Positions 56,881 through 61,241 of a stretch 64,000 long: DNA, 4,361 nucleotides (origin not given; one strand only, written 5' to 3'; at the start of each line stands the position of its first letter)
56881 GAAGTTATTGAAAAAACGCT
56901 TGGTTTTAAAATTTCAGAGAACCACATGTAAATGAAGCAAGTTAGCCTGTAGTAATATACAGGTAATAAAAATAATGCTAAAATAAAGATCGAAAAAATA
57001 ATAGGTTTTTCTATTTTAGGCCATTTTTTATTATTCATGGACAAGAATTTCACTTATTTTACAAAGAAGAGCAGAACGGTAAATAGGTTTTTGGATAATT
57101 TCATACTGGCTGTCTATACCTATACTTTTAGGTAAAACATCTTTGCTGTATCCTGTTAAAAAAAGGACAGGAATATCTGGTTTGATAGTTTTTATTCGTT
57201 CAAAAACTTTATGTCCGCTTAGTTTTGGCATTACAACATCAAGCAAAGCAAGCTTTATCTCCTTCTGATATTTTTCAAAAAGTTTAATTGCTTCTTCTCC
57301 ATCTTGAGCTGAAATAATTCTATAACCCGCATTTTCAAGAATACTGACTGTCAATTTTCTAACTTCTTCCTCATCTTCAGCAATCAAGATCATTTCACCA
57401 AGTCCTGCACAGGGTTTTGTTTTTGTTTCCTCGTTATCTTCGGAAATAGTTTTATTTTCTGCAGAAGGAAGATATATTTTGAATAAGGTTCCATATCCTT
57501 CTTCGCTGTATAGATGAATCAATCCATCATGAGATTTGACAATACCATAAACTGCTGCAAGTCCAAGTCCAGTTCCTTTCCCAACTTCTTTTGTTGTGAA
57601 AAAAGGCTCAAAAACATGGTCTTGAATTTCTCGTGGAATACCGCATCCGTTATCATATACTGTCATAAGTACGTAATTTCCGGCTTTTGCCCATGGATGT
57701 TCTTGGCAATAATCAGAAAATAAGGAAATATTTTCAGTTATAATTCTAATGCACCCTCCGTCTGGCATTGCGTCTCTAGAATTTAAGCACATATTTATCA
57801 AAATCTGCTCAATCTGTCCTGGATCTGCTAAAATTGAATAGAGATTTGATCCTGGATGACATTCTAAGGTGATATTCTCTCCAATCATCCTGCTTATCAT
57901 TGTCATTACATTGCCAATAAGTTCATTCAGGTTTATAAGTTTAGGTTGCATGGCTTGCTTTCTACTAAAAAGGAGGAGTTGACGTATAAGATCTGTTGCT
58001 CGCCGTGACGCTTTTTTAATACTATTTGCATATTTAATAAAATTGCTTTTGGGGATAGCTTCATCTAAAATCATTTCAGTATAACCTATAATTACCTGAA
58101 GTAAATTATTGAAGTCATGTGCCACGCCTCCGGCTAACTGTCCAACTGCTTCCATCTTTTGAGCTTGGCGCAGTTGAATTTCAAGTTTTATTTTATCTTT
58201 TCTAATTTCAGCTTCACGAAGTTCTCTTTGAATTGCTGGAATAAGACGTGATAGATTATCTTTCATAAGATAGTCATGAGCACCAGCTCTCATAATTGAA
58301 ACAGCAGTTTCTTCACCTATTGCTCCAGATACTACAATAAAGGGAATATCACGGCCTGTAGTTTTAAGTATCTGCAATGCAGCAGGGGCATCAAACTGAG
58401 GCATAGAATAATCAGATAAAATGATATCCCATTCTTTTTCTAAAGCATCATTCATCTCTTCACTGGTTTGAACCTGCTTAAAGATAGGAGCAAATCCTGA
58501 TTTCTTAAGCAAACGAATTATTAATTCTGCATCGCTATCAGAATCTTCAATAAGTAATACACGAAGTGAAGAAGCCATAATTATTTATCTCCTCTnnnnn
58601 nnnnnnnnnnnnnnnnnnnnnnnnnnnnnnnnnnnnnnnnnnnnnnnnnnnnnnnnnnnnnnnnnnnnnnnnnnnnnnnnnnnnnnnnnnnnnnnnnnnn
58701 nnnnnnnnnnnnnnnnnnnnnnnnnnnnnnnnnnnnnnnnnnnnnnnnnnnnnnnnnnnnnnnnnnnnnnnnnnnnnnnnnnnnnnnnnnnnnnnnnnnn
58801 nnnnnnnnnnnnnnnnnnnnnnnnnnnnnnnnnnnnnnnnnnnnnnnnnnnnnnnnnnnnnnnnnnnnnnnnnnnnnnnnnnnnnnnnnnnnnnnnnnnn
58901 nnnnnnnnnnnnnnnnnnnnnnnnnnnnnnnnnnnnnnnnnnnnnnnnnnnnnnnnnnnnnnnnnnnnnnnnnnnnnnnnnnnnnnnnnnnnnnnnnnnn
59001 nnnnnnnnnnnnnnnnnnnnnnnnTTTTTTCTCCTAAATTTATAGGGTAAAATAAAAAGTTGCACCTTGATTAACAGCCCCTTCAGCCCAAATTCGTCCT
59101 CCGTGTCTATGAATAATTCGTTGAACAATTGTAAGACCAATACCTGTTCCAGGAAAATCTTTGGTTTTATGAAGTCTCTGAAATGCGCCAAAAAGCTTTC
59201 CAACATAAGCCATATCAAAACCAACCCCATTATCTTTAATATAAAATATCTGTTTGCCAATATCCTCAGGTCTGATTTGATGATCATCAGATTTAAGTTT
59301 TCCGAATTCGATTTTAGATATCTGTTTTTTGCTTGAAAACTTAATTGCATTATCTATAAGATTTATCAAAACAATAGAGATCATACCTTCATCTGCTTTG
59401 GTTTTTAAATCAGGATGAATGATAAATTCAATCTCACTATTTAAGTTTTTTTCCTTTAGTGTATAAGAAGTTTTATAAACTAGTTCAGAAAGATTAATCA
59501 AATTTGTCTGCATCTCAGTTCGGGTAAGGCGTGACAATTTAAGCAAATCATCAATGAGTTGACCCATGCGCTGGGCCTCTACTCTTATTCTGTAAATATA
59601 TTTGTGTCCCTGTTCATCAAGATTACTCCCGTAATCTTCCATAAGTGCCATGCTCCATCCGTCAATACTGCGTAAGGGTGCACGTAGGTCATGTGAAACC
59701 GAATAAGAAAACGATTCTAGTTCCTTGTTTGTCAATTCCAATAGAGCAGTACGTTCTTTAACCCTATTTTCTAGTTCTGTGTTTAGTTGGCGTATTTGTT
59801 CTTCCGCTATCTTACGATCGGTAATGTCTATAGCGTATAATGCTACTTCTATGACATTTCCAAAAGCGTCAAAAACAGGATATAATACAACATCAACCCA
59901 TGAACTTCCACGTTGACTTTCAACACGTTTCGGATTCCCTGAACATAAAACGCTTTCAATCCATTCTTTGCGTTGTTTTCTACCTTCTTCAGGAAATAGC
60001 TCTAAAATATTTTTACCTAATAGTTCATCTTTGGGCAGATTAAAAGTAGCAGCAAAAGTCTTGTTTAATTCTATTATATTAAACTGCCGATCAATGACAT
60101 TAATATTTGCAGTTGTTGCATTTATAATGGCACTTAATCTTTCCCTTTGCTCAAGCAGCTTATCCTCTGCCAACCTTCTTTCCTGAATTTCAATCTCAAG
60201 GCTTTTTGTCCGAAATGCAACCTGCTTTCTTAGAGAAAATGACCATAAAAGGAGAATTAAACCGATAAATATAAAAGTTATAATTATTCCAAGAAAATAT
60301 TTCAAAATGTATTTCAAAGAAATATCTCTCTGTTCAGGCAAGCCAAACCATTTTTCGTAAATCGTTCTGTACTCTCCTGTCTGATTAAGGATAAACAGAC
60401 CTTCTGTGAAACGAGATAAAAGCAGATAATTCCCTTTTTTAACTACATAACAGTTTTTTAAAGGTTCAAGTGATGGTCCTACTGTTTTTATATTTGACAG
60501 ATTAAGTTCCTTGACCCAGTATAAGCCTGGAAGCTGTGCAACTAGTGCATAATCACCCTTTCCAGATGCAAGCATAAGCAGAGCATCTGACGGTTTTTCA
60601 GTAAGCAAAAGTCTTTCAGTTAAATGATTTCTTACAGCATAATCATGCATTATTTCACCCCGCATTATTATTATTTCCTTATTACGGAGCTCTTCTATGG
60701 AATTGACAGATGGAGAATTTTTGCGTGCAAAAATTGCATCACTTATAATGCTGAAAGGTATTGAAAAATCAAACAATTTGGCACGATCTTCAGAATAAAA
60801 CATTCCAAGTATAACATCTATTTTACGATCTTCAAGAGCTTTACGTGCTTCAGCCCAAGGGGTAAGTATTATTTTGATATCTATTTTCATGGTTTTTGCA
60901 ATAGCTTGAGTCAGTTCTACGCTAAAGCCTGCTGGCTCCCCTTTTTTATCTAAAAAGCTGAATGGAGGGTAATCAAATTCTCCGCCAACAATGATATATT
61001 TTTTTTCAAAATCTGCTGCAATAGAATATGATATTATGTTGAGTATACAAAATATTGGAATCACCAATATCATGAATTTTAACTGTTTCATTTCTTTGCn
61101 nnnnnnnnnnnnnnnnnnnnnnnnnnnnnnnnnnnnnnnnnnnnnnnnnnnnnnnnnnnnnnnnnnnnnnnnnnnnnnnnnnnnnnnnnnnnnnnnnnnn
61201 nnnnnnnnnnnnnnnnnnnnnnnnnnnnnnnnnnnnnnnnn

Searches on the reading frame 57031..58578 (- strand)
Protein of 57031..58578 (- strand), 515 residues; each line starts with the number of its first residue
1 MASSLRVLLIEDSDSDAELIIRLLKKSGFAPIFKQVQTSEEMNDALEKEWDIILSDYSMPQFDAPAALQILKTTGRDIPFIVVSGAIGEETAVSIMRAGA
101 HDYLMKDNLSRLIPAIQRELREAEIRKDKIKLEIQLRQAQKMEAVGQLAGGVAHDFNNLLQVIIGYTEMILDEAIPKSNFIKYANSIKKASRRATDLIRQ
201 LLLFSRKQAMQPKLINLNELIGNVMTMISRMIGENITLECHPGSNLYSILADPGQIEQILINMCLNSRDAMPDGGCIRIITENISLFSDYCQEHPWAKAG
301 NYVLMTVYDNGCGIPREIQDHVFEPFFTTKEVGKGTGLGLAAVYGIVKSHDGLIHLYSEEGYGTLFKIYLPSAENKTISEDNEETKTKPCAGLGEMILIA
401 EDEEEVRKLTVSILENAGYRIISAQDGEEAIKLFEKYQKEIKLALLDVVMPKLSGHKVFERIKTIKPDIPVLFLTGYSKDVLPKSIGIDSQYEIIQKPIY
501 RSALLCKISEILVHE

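Call 18: search_protein_families(library=pfam, proteins=[window:57031-58578:-], max_evalue=0.001)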
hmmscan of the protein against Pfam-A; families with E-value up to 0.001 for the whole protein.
window:57031-58578:- (515 aa): 3 families
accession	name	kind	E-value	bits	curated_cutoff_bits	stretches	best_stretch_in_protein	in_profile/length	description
PF00072.30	Response_reg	-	1.3e-35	122.4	30.2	2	397-507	1-109/111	Response regulator receiver domain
PF02518.31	HATPase_c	-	8.8e-21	74.9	26.4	1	252-372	2-109/111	Histidine kinase-, DNA gyrase B-, and HSP90-like ATPase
PF00512.31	HisKA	-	6.4e-11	42.6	26.9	1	146-208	3-64/66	His Kinase A (phospho-acceptor) domain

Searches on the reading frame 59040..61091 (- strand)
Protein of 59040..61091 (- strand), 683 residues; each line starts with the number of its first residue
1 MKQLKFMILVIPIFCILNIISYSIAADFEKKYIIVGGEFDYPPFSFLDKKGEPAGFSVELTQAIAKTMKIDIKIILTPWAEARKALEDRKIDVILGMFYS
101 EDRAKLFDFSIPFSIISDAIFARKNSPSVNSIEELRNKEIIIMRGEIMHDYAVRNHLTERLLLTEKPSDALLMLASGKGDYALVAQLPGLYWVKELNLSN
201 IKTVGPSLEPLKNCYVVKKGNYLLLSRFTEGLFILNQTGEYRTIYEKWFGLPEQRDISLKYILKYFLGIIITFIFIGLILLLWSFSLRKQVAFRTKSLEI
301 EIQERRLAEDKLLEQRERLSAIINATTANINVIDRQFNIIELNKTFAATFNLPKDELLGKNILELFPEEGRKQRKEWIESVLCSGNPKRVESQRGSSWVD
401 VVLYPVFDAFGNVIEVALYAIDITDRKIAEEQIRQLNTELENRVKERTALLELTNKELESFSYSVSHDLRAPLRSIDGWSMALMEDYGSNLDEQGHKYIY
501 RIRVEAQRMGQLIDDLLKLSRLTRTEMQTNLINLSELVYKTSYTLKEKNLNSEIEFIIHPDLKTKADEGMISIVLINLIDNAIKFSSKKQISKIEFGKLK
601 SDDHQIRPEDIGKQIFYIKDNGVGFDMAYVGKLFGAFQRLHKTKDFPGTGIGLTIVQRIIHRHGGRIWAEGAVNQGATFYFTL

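Call 50: search_protein_families(library=pfam, proteins=[window:59040-61091:-], max_evalue=0.01)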
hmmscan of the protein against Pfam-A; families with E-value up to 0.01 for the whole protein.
window:59040-61091:- (683 aa): 7 families
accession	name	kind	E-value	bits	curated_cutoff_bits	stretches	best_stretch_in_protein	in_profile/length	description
PF00497.25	SBP_bac_3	-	4.4e-33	114.3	26.4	1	33-250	1-131/132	Bacterial extracellular solute-binding proteins, family 3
PF02518.31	HATPase_c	-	1.6e-19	70.8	26.4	1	567-683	2-107/111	Histidine kinase-, DNA gyrase B-, and HSP90-like ATPase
PF00512.31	HisKA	-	6.2e-13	49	26.9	1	459-523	3-64/66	His Kinase A (phospho-acceptor) domain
PF08448.16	PAS_4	-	1.3e-11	45.1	23.1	1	325-427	3-109/110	PAS fold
PF13426.13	PAS_9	-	1e-09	39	27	1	333-425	7-103/103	PAS domain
PF00989.32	PAS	-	2.1e-08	34.6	22.6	1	317-389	1-73/113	PAS fold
PF13188.13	PAS_8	-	0.0065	16.8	21.8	0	317-375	1-58/65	PAS domain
